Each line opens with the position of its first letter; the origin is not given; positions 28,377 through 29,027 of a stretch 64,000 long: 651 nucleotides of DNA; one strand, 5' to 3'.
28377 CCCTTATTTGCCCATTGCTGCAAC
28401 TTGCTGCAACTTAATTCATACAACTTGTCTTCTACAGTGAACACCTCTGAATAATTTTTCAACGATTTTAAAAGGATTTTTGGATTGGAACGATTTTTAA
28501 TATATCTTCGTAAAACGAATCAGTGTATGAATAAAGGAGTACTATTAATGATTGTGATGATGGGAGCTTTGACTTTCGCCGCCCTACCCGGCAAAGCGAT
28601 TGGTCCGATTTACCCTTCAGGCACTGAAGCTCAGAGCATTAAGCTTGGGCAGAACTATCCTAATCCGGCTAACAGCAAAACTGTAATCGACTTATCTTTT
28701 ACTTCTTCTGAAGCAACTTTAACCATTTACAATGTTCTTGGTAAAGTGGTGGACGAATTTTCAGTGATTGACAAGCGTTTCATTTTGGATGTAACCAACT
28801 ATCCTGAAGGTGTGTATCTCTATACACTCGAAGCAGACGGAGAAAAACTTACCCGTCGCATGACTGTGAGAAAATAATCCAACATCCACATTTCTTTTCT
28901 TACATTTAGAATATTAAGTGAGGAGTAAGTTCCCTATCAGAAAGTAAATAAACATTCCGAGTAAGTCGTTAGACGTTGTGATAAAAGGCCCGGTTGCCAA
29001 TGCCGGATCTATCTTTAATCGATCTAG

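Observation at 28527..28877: Cargo-less T9SS protein made of a signal peptide plus a C-terminal sorting domain only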

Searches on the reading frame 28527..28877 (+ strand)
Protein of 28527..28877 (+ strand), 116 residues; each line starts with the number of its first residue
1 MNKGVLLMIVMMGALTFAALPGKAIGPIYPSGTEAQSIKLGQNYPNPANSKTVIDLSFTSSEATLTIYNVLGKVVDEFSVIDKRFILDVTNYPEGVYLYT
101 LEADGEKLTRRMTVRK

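Call 3: search_protein_families(library=pfam, proteins=[window:28527-28877:+], max_evalue=0.01)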
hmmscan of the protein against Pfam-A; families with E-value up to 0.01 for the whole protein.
window:28527-28877:+ (116 aa): 2 families
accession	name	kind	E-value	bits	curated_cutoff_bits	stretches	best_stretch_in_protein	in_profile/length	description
PF18962.6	Por_Secre_tail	-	2.2e-12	47.5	27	1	44-113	2-74/75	Secretion system C-terminal sorting domain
PF13585.12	CHU_C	-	0.0043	17.6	27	1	58-107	24-77/86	CHU_C Type IX secretion signal domain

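Call 4: search_protein_families(library=ncbifam, proteins=[window:28527-28877:+], max_evalue=0.01)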
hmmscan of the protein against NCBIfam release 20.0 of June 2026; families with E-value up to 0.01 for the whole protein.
window:28527-28877:+ (116 aa): 5 families
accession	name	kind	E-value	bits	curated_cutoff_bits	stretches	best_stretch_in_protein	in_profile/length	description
TIGR04183.1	Por_Secre_tail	domain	2.7e-12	46.5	23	1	44-114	2-71/72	T9SS type A sorting domain-containing protein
NF050177.1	TapA_OM_Porphy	equivalog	6e-08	31.9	500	1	40-114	473-543/544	TapA/TapC family T9SS-dependent outer membrane protein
NF038113.1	T9SSA_dep_M36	equivalog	6.9e-07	27.8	885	1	39-114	791-868/869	T9SS-dependent M36 family metallopeptidase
NF052644.1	T9SS_DNase_Rie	equivalog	2e-05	24.1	260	1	55-111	193-247/251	T9SS-dependent surface endonuclease, AS87_RS02955 family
NF052323.1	T9SSA_dep_M6i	equivalog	0.00012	20.2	600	1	43-107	960-1030/1043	T9SS-dependent M6-like inactivated metalloprotease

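Call 5: find_homologous_proteins(query=window:28527-28874:+, max_evalue=0.001)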
Query window:28527-28874:+ (116 aa): 31 proteins with E <= 0.001 among 40 candidates.
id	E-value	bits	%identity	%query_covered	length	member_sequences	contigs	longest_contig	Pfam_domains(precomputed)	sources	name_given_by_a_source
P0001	2.6e-67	242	99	100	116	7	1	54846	PF18962.8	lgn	-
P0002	1.6e-59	216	87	100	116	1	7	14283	PF18962.8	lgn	-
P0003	5.7e-57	208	84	100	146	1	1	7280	PF18962.8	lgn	-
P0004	6.5e-45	169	67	100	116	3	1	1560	PF18962.8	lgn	-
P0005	1.4e-37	146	61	100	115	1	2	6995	PF18962.8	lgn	-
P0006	6.9e-37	144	76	75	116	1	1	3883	PF18962.8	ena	-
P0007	1.0e-36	143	76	75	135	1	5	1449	PF18962.8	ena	-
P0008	2.1e-36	142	75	75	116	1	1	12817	PF18962.8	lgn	-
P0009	6.3e-36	141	82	68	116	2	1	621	PF18962.8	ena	-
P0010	1.5e-35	139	82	68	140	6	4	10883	PF18962.8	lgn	-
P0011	3.4e-35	138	81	68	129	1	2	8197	PF18962.8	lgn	-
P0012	4.2e-35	138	80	68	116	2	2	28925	PF18962.8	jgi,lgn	-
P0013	8.8e-34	134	76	71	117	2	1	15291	PF18962.8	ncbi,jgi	jgi:hypothetical protein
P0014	8.9e-33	130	72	71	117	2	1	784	PF18962.8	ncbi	-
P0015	1.4e-31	127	52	97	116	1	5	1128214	PF18962.8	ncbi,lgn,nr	ncbi:MAG: T9SS type A sorting domain-containing protein [Flavobacteriales bacterium]|nr:T9SS type A 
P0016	1.2e-30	124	53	97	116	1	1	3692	PF18962.8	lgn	-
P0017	2.8e-30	122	58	98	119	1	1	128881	PF18962.8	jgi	-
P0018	8.9e-29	118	72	68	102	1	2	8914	PF18962.8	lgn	-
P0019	9.1e-29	118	52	98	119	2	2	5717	PF18962.8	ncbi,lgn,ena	-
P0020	8.4e-25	105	65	68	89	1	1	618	PF18962.8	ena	-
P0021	2.3e-24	103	57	76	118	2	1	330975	PF18962.8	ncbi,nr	ncbi:MAG: T9SS type A sorting domain-containing protein [Bacteroidetes bacterium]|nr:T9SS type A sor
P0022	3.0e-24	103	63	68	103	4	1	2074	PF18962.8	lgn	-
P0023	5.5e-24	102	63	68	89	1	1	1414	PF18962.8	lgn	-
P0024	6.2e-24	102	47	98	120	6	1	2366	PF18962.8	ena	-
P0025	1.8e-23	101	64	66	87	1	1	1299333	PF18962.8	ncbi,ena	-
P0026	3.4e-23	100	56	72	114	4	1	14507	PF18962.8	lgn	-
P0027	4.3e-23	99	62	67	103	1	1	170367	PF18962.8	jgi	jgi:hypothetical protein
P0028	7.1e-23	99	57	72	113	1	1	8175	PF18962.8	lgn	-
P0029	4.5e-21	93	60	66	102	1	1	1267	PF18962.8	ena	-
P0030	2.8e-19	87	54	68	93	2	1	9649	PF18962.8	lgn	-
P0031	3.9e-19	87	52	69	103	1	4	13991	PF18962.8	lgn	-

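Call 6: find_encoding_contigs(protein=window:28527-28874:+, flank=10000, max_places=10)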
Protein window:28527-28874:+ (116 aa): 21 contigs read that carry it; 10 places shown.
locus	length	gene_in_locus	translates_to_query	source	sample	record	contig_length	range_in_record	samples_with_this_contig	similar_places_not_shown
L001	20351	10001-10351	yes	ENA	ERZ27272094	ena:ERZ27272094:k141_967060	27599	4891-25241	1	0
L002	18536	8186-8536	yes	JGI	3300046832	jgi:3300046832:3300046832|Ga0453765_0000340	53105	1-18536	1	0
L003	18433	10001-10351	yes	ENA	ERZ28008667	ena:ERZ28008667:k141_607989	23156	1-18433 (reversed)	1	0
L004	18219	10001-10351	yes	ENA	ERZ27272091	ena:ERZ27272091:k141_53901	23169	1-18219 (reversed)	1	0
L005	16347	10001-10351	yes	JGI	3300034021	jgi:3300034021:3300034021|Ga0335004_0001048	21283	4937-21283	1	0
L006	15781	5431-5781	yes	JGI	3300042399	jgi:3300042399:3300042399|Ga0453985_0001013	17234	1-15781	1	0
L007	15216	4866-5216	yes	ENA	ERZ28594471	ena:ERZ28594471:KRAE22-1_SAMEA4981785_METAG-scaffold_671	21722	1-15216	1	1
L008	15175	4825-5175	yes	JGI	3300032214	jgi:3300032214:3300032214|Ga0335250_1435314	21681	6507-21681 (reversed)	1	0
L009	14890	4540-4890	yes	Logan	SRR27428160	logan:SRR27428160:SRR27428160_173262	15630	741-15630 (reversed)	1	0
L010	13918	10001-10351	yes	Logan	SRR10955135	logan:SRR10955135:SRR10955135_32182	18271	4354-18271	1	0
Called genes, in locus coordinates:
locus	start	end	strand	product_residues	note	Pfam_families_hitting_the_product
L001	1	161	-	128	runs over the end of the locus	PF00380:Ribosomal_S9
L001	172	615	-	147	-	PF00572:Ribosomal_L13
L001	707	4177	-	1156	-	PF00431:CUB, PF13585:CHU_C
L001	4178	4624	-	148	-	-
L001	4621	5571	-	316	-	-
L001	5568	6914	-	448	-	-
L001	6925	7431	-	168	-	-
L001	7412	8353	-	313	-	-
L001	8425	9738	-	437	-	PF09587:PGA_cap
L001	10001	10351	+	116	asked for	PF18962:Por_Secre_tail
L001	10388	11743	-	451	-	PF03448:MgtE_N, PF00571:CBS (weak), PF01769:MgtE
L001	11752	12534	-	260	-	PF00398:RrnaAD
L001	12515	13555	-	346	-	PF02606:LpxK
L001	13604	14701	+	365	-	PF01784:DUF34_NIF3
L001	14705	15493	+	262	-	PF24481:CT398_CC, PF02591:Zn_ribbon_9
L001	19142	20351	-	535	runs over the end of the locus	PF28492:Beta_helix_4, PF18962:Por_Secre_tail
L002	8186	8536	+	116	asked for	PF18962:Por_Secre_tail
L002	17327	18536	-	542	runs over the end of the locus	PF28492:Beta_helix_4, PF18962:Por_Secre_tail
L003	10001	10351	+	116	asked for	PF18962:Por_Secre_tail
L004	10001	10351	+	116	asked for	PF18962:Por_Secre_tail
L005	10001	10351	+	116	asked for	PF18962:Por_Secre_tail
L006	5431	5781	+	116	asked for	PF18962:Por_Secre_tail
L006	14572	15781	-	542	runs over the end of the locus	PF28492:Beta_helix_4, PF18962:Por_Secre_tail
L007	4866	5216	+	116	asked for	PF18962:Por_Secre_tail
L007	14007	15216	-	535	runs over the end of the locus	PF28492:Beta_helix_4, PF18962:Por_Secre_tail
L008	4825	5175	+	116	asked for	PF18962:Por_Secre_tail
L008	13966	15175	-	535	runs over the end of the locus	PF28492:Beta_helix_4, PF18962:Por_Secre_tail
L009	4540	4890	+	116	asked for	PF18962:Por_Secre_tail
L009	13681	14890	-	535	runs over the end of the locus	PF28492:Beta_helix_4, PF18962:Por_Secre_tail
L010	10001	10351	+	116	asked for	PF18962:Por_Secre_tail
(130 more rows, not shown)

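Call 8: find_related_loci(query=A1, collection=genome_contigs, flank=8000)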
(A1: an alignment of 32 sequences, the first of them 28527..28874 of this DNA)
Query A1 (116 aa) in genome_contigs; peptide patterns used: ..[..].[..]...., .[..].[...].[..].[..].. (x = any residue, [..] = any of these).
90 stretches matched a pattern; 48 encode a relative of the query (tblastn E <= 1e-3); 48 distinct loci.
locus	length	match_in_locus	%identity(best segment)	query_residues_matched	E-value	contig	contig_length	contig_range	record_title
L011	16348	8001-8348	65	1-116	1e-47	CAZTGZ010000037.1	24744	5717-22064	MAG TPA_asm: uncultured Chitinophagaceae bacterium isolate binchicken_co179_96 genome assembly, contig: NODE_4511_length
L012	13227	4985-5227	77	36-116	2e-39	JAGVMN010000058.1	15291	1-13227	MAG: Bacteroidia bacterium isolate SW_48 c_000000152479, whole genome shotgun sequence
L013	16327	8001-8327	52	5-116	3e-37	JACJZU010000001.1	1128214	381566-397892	MAG: Flavobacteriales bacterium isolate HK-STAS-BACT-72 HK-STAS-BACT-72_1, whole genome shotgun sequence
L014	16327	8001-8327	51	1-116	4e-33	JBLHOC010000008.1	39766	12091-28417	MAG: Bacteroidia bacterium isolate 3300055726_19 Ga0535650_0001005, whole genome shotgun sequence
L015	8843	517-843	50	1-116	3e-32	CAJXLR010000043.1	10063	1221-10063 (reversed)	MAG TPA_asm: uncultured Bacteroidetes bacterium isolate SRR4030075_bin.65_MetaBAT_v2.12.1_MAG genome assembly, contig: N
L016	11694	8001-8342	50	3-116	1e-31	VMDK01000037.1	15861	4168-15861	MAG: Sphingobacteriia bacterium isolate 28_1 c_000000000941, whole genome shotgun sequence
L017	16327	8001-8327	51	1-116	1e-31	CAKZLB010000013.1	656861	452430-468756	MAG TPA_asm: uncultured Bacteroidetes bacterium isolate ERR2094171_bin.62_CONCOCT_v1.1_MAG genome assembly, contig: ERZ6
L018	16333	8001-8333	49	5-116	2e-31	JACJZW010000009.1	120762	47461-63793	MAG: Flavobacteriales bacterium isolate HK-STAS-BACT-74 HK-STAS-BACT-74_9, whole genome shotgun sequence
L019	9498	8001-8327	47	1-116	2e-31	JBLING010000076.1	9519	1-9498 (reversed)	MAG: bacterium isolate 3300053785_234 Ga0535658_0021566, whole genome shotgun sequence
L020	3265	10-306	57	22-116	9e-31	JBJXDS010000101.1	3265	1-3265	MAG: Bacteroidia bacterium isolate P_effluent.bin.1 k127_11001, whole genome shotgun sequence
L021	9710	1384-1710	47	1-116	1e-30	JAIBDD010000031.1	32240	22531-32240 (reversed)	MAG: Bacteroidetes bacterium isolate bin.63 k141_4249060_length_32240_cov_13.0033, whole genome shotgun sequence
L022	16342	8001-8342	46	6-116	4e-30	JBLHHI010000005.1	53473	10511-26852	MAG: Bacteroidia bacterium isolate 3300054976_154 Ga0535667_0000367, whole genome shotgun sequence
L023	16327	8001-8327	47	1-116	5e-30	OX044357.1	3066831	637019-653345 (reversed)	MAG: uncultured Bacteroidia bacterium isolate B_MB356 genome assembly, chromosome: B_MB356_contig-1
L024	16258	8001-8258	56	31-116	4e-30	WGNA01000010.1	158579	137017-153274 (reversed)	MAG: Bacteroidetes bacterium isolate RI_134 c_000000022027, whole genome shotgun sequence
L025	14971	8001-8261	59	32-116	1e-29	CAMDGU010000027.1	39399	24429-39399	MAG: Chitinophaga pinensis isolate MiH-22jul19-263 genome assembly, contig: MiH-22jul19-C1659, whole genome shotgun sequ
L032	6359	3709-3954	60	36-116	4e-28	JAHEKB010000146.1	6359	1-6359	MAG: Bacteroidetes bacterium isolate Ww572 NODE_49185_length_6359_cov_3.201667, whole genome shotgun sequence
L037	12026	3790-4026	61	39-116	4e-27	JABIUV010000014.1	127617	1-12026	MAG: Bacteroidetes bacterium isolate SI072_bin56 k141_749802, whole genome shotgun sequence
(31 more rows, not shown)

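Call 22: predict_structure(alignment_id=A1)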
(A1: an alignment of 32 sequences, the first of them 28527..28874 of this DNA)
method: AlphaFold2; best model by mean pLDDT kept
length: 116 residues; sequences in the alignment: 32
mean_pLDDT: 82.7   pTM: 0.64
mean pLDDT of the five models: 82.7, 81.7, 81.2, 80.3, 78.6
residues with pLDDT >= 90: 77; 70-90: 3; 50-70: 24; < 50: 12
segments of 3 or more residues with pLDDT < 50: 17-22, 24-27
pLDDT, mean of each block of 10 residues (from residue 1): 58 51 48 70 97 96 96 97 95 98 96 96
secondary structure, 60 per line:
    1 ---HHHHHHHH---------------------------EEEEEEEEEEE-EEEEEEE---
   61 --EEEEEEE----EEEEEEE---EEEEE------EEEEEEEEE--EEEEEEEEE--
elements in order: H4-11 E39-49 E51-57 E63-69 E74-80 E84-88 E95-103 E106-114

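Call 25: search_protein_representatives(alignment_id=A1)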
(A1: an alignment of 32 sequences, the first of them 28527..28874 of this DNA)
Query: 32 sequences, 115 profile positions. Proteins with E-value up to 0.001 (for the whole library): 84376; up to 1e-10: 570; up to 1e-30: 4. The best 150 are listed.
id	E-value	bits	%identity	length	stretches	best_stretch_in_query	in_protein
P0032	9.4e-42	157.7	-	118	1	1-115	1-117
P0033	2.2e-35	137.1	-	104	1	29-115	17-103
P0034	7.8e-35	135.4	-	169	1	1-114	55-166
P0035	7.8e-34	132.1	-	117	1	1-115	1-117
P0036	2.0e-29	117.9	-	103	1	38-115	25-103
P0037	2.0e-29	117.9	-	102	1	30-115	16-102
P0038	8.2e-20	86.9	-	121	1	3-115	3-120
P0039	7.6e-18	80.6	-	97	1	1-78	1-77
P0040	9.6e-17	77.0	-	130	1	36-114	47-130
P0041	1.5e-16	76.4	-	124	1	3-115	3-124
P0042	2.3e-16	75.8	-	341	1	35-115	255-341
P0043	2.6e-16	75.7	-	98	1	29-114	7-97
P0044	4.5e-16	74.9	-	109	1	6-82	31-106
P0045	1.0e-15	73.8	-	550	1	34-111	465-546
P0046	2.5e-15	72.5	-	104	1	31-113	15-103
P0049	7.2e-15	71.0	-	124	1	2-115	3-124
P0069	1.4e-13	66.8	-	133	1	40-115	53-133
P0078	2.3e-13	66.1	-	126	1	1-115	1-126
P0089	3.8e-13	65.4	-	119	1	1-115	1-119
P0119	1.4e-12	63.7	-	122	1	1-115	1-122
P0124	1.5e-12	63.6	-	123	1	9-113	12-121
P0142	2.0e-12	63.1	-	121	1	1-115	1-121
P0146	2.1e-12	63.1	-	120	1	1-115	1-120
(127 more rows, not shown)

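Call 26: fold_search(model_id=the predicted structure, library=pdb)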
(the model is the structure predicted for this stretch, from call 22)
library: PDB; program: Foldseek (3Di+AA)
matches with E <= 10: 1864; with E <= 0.001: 4
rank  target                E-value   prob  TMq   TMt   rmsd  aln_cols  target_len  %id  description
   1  8qb1_A                1.1e-04  1.00  0.57  0.75   2.9        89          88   19  C-terminal domain of mirolase from Tannerella forsythia (released 2024-02-28)
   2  3sd2                  1.1e-04  1.00  0.53  0.69   8.6       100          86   16  Crystal structure of a putative member of duf3244 protein family (BT_3571) from Bacteroides thetaiotaomicron vpi-5482 at (released 2011-06-29)
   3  8glk_D                1.3e-04  1.00  0.54  0.80   2.6        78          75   23  The Type 9 Secretion System dGldL peak II, NucA substrate bound complex (released 2024-01-31)
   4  4g5a_A                5.7e-04  1.00  0.53  0.60  12.3       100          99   11  Crystal structure of a putative member of duf 3244 protein family (BT_1867) from Bacteroides thetaiotaomicron VPI-5482 (released 2012-09-19)
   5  6cxs_B                1.1e-03  1.00  0.39  0.10   4.8        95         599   12  Crystal Structure of Clostridium perfringens beta-glucuronidase bound with a novel, potent inhibitor 4-(8-(piperazin-1 (released 2019-04-17)
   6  7ptp_A                1.9e-03  1.00  0.56  0.10   2.9        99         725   16  In-situ structure of pentameric S-layer protein (released 2021-12-15)
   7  4s3q_A                2.7e-03  1.00  0.43  0.09   3.2        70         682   24  Amylomaltase MalQ from Escherichia coli in complex with maltose (released 2015-07-08)
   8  8w90_D                2.7e-03  1.00  0.38  0.28   4.5        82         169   11  crystal structure of CD4-D1D2 with Nb457 (released 2024-09-04)
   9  7jrm                  4.1e-03  1.00  0.49  0.14   2.8        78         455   17  The structure of CBM51-2 and INT domains from Clostridium perfringens ZmpB (released 2021-02-03)
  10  4p9h_C                4.3e-03  1.00  0.42  0.31   3.7        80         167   12  Crystal structure of 8ANC195 Fab in complex with gp120 of 93TH057 HIV-1 and soluble CD4 D1D2 (released 2014-05-21)
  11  8gl8_D                4.5e-03  1.00  0.45  0.66   4.2        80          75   12  The Type 9 Secretion System Extended Translocon - SprA-PorV-PPI-RemZ-SkpA-SprE complex (released 2024-01-31)
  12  4s3p_B                4.8e-03  1.00  0.47  0.10   4.2        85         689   21  Amylomaltase MalQ from Escherichia coli, apo structure (released 2015-07-08)
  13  1gc1_C                4.8e-03  1.00  0.37  0.27   4.9        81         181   11  HIV-1 GP120 CORE COMPLEXED WITH CD4 AND A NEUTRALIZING HUMAN ANTIBODY (released 1998-07-08)
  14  8dhw_B                5.1e-03  1.00  0.47  0.11   3.9        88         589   15  Treponema lecithinolyticum beta-glucuronidase in complex with a UNC4917-glucuronide conjugate (released 2023-05-17)
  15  5m11                  5.4e-03  1.00  0.56  0.10   4.1        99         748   14  Structural and functional probing of PorZ, an essential bacterial surface component of the type-IX secretion system of h (released 2016-11-09)
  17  8qb1_C                5.7e-03  1.00  0.49  0.67   3.6        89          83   16  C-terminal domain of mirolase from Tannerella forsythia (released 2024-02-28)
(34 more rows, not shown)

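Call 29: search_solved_structures(query=A1, max_evalue=0.01, show_alignments=3)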
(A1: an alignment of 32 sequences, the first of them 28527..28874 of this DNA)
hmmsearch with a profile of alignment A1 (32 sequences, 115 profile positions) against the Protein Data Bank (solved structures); distinct sequences matched with E-value up to 0.01: 5.
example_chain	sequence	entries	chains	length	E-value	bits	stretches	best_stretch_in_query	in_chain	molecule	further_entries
8glj_D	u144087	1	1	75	1.6e-09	40.8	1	43-104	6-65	Por secretion system C-terminal sorting domain-containing protein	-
5uyt_A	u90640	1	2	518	0.00046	23.2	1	33-100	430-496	Ice-binding protein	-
8h97_A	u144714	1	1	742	0.0017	21.4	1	11-107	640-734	Beta-agarase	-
7pzj_A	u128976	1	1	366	0.0056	19.7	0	15-110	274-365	Lipase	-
8glk_D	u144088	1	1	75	0.0079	19.3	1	43-112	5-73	Endonuclease I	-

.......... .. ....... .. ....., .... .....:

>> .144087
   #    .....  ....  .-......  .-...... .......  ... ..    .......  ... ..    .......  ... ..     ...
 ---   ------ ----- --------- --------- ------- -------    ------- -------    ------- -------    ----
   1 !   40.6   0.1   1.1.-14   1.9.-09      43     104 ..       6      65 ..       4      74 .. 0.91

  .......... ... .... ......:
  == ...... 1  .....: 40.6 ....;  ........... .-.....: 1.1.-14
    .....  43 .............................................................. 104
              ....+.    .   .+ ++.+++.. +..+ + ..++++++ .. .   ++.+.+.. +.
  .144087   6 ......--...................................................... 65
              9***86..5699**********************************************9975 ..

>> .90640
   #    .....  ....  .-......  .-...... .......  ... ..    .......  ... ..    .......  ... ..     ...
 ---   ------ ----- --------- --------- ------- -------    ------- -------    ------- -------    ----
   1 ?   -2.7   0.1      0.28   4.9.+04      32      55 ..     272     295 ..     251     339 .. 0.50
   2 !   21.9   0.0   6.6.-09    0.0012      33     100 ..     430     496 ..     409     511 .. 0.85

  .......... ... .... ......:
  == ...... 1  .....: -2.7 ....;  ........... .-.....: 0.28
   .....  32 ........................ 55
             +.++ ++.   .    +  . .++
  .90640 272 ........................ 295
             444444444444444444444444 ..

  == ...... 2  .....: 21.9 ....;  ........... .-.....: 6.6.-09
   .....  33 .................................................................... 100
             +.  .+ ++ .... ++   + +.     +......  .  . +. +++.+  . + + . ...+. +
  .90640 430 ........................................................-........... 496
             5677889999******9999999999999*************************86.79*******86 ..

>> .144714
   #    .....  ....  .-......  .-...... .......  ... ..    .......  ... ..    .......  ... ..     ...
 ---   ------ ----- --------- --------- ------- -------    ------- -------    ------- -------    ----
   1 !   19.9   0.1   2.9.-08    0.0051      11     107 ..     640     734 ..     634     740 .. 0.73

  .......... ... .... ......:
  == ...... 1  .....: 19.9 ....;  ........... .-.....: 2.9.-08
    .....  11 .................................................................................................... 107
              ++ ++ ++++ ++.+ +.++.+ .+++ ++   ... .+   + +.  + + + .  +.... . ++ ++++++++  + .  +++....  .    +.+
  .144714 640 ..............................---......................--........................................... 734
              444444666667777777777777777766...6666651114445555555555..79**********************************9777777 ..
